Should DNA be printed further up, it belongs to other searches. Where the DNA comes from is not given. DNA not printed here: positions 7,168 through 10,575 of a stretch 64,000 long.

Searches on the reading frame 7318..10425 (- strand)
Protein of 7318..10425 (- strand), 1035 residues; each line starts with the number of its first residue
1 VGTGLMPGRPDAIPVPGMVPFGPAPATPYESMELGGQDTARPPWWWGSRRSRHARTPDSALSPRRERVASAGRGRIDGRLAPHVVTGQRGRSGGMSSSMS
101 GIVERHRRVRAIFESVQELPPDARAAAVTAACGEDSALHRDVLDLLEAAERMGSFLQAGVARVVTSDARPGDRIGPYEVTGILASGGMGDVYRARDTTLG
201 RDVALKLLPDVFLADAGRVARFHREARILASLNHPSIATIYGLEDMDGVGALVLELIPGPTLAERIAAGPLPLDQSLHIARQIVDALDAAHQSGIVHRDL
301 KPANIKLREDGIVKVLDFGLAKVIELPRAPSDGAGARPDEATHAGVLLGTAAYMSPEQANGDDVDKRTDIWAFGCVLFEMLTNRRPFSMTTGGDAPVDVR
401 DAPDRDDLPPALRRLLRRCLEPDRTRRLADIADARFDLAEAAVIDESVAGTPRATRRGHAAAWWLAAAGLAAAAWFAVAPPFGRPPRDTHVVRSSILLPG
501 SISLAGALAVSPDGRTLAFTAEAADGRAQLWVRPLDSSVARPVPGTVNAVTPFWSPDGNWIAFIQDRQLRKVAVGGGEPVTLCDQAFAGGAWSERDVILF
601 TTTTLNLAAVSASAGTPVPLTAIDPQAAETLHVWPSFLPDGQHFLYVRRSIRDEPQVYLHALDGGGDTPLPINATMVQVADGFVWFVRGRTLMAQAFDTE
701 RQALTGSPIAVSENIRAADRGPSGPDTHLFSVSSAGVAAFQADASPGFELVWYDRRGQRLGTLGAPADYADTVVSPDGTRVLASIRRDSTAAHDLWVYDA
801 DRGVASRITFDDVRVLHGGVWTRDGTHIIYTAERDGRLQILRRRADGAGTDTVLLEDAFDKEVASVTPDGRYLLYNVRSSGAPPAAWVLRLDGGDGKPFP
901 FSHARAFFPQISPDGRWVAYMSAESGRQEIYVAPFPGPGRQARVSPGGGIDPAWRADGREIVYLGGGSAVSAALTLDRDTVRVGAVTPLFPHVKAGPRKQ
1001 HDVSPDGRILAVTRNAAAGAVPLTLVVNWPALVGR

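Call 70: search_protein_families(library=pfam, proteins=[window:7318-10425:-], max_evalue=0.0001)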
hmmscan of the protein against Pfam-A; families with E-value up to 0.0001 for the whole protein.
window:7318-10425:- (1035 aa): 5 families
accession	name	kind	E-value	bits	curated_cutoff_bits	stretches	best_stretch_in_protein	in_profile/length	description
PF00069.31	Pkinase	-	6.9e-43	147.4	31.7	1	177-429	1-253/263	Protein kinase domain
PF07676.18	PD40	-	6e-29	99.8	20.9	0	550-568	12-30/38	WD40-like Beta Propeller Repeat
PF07714.23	PK_Tyr_Ser-Thr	-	2.2e-26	93.1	23.1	1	182-427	6-248/258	Protein tyrosine and serine/threonine kinase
PF01636.29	APH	-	8.3e-06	26.2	23.2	0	185-292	7-109/239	Phosphotransferase enzyme family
PF00400.38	WD40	-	4.2e-05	24.4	27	0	507-531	16-38/39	WD domain, G-beta repeat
